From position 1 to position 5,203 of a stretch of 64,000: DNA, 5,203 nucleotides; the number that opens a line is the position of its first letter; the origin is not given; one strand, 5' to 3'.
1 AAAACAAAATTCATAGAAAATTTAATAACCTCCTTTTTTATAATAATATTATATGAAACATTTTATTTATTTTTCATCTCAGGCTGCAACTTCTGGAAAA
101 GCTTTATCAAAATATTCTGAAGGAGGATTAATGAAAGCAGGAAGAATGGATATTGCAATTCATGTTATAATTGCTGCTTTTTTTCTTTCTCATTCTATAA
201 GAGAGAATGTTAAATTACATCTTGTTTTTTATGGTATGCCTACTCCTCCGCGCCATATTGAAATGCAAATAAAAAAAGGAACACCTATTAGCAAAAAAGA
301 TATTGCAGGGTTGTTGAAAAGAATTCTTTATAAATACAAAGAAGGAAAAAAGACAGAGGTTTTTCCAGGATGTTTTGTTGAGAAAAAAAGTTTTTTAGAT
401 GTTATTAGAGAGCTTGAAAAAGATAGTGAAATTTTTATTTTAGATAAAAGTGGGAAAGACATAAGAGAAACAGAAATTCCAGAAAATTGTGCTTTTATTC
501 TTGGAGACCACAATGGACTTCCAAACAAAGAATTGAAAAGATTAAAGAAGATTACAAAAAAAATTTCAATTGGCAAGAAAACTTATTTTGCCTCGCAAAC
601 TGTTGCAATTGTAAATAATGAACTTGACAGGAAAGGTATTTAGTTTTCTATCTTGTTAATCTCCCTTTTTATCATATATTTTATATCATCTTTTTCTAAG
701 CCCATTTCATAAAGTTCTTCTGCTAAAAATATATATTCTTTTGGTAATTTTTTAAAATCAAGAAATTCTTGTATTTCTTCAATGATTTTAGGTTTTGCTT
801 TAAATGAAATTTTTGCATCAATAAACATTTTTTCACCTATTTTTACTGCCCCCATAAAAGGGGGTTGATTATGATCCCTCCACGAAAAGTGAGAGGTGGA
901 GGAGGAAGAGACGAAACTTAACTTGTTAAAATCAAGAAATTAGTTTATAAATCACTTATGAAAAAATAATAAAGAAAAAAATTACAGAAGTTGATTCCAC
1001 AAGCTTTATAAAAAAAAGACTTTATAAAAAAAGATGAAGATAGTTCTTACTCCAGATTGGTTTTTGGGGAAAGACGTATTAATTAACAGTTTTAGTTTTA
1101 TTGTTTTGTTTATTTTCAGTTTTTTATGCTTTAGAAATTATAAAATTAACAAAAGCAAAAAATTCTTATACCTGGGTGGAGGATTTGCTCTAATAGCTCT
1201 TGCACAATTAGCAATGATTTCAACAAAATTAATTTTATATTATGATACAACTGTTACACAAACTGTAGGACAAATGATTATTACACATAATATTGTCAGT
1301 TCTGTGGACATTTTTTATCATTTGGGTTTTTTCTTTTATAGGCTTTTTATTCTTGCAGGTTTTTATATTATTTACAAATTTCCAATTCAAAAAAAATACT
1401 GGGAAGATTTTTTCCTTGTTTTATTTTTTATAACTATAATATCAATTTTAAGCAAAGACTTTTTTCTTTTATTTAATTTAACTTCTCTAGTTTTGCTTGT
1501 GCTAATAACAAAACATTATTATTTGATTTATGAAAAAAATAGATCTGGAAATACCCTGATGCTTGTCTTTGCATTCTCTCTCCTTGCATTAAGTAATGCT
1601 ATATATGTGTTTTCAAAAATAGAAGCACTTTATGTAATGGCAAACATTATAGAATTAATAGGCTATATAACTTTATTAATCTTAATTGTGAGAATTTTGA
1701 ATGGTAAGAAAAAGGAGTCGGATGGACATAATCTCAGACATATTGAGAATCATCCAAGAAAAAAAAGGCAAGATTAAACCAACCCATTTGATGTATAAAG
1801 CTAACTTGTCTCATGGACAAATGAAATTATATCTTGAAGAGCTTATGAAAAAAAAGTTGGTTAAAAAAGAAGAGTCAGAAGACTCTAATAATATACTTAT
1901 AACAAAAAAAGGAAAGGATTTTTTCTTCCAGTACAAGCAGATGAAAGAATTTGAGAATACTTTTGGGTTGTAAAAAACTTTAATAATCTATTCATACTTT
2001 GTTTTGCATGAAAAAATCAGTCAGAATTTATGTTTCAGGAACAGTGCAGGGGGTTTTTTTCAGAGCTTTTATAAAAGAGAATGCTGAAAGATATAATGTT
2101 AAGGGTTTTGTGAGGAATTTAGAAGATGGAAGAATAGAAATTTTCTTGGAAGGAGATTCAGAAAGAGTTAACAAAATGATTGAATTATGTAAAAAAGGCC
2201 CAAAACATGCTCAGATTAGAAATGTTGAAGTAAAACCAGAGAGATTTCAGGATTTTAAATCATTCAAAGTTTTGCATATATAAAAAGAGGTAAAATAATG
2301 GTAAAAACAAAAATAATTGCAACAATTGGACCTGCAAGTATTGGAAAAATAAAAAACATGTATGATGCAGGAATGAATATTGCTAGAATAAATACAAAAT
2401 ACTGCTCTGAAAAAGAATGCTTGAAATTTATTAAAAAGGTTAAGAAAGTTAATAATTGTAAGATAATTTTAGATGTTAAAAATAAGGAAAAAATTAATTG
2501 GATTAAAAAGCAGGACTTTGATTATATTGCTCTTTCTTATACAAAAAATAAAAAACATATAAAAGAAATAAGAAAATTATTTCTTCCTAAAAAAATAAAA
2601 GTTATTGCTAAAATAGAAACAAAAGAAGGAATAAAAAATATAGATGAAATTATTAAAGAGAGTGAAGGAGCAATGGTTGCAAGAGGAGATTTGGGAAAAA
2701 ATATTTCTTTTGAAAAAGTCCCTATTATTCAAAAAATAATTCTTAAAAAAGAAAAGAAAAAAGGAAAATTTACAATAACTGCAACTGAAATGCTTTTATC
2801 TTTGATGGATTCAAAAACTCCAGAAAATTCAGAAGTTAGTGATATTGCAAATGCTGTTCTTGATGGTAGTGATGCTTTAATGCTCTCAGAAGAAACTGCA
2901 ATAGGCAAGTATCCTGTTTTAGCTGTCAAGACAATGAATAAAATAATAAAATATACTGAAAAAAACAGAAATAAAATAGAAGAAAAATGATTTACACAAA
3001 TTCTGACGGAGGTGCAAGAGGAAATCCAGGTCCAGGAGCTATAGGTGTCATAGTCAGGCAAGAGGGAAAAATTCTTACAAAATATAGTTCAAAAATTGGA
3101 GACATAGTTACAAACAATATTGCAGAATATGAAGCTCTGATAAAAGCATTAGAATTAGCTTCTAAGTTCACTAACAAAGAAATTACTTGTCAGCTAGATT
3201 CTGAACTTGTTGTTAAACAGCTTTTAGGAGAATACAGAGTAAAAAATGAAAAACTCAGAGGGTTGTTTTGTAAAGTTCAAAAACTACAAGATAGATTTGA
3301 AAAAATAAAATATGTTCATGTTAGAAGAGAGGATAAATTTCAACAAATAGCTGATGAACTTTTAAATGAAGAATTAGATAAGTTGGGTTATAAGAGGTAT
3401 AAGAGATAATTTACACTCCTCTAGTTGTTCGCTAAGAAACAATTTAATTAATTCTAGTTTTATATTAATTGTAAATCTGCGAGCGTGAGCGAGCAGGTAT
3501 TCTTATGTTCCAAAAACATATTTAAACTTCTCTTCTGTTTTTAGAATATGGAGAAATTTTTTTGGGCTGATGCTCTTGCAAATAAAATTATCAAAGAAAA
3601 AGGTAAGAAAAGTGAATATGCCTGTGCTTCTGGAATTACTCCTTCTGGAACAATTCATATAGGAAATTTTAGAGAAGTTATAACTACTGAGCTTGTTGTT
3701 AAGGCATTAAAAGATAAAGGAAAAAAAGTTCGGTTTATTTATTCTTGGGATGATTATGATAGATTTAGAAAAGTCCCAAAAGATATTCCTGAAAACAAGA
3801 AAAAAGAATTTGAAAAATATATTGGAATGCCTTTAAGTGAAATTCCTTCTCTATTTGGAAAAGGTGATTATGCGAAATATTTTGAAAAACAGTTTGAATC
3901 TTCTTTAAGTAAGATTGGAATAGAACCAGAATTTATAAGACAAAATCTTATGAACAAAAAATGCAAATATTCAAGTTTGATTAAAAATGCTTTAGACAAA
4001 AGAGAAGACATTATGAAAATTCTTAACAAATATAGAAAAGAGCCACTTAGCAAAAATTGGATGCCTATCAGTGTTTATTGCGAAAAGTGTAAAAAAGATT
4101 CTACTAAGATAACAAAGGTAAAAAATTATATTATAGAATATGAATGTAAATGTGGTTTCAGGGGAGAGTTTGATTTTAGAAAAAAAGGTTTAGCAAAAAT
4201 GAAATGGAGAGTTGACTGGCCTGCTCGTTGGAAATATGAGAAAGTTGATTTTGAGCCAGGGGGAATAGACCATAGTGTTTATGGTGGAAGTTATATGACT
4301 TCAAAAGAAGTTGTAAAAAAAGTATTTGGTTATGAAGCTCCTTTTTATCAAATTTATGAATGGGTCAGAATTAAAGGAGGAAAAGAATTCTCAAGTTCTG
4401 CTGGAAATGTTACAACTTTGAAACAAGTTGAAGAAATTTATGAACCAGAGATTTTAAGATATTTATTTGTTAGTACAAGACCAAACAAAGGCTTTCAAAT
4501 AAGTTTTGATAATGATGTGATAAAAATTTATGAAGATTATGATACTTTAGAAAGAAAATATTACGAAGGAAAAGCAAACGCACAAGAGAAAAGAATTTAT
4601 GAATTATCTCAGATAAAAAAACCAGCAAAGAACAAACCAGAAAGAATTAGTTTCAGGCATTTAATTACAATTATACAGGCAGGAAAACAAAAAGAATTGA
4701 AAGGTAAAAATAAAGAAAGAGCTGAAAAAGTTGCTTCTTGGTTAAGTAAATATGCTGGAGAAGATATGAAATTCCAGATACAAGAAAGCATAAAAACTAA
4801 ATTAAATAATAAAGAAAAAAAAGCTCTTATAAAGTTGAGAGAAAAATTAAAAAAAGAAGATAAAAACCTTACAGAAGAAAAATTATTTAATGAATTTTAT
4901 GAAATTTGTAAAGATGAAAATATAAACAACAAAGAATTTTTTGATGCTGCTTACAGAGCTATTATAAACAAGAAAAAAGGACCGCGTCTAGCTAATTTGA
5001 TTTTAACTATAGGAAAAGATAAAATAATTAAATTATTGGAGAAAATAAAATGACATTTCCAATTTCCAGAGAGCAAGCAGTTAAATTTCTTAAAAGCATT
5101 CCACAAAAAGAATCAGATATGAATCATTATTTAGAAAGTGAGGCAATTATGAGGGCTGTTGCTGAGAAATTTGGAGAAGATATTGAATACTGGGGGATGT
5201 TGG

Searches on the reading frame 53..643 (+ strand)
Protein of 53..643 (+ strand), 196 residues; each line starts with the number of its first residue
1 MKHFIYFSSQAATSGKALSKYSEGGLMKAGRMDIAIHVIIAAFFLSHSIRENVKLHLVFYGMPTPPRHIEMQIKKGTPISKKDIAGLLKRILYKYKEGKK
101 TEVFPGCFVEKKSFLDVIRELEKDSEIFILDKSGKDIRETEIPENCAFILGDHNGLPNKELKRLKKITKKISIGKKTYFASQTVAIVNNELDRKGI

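Call 35: search_protein_families(library=pfam, alignment_id=A5, max_evalue=0.00001)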
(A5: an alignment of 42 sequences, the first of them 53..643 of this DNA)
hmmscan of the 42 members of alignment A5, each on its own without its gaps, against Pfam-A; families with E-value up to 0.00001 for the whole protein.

A. member 1, window:53-643:+ (196 aa): 1 family
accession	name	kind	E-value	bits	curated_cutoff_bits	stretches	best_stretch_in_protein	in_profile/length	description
PF04013.17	Methyltrn_RNA_2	-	3.6e-40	138.2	25.5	1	1-195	1-197/198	Putative SAM-dependent RNA methyltransferase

B. families by the number of members that match (of 42 scanned): 48 families (the first 25 are shown)
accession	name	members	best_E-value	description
PF14528.11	LAGLIDADG_3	2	2.7e-08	LAGLIDADG-like domain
PF01921.24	tRNA-synt_1f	1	7.7e-123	tRNA synthetases class I (K)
PF00224.27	PK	1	5.4e-58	Pyruvate kinase, barrel domain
PF00297.29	Ribosomal_L3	1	1.3e-53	Ribosomal protein L3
PF01594.21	AI-2E_transport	1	2.2e-52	AI-2E family transporter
PF00091.31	Tubulin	1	8.9e-50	Tubulin/FtsZ family, GTPase domain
PF04013.17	Methyltrn_RNA_2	1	3.6e-40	Putative SAM-dependent RNA methyltransferase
PF03947.24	Ribosomal_L2_C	1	2.9e-33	Ribosomal Proteins L2, C-terminal domain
PF12327.13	FtsZ_C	1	4.6e-32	FtsZ family, C-terminal domain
PF00687.26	Ribosomal_L1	1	8.4e-32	Ribosomal protein L1p/L10e family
PF01866.22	Diphthamide_syn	1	1.4e-30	Putative diphthamide synthesis protein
PF00203.26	Ribosomal_S19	1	6.5e-28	Ribosomal protein S19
PF02163.28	Peptidase_M50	1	1.1e-26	Peptidase family M50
PF00573.27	Ribosomal_L4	1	4.6e-21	Ribosomal protein L4/L1 family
PF00298.24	Ribosomal_L11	1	1.4e-20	Ribosomal protein L11, RNA binding domain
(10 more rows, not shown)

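Call 70: find_encoding_contigs(protein=window:53-643:+, flank=10000, max_places=2)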
Protein window:53-643:+ (196 aa): no gene with exactly this product is on record in the collection.

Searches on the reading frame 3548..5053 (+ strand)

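Call 54: search_protein_families(library=pfam, proteins=[window:3548-5053:+], max_evalue=0.001)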
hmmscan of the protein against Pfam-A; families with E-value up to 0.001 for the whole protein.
window:3548-5053:+ (501 aa): 5 families
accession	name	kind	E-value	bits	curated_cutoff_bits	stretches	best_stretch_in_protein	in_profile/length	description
PF01921.24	tRNA-synt_1f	-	7.7e-123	410.4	27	1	5-356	2-359/360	tRNA synthetases class I (K)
PF01406.26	tRNA-synt_1e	-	2.3e-09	37.5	27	1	19-148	8-115/301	tRNA synthetases class I (C) catalytic domain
PF19269.4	Anticodon_2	-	9.9e-08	32.9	23.6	1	413-499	53-139/141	Anticodon binding domain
PF09334.17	tRNA-synt_1g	-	1.1e-06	28.1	20.1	0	271-314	319-361/391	tRNA synthetases class I (M)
PF00133.28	tRNA-synt_1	-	0.00022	20.5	22.7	0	13-69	13-71/414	tRNA synthetases class I (I, L, M and V)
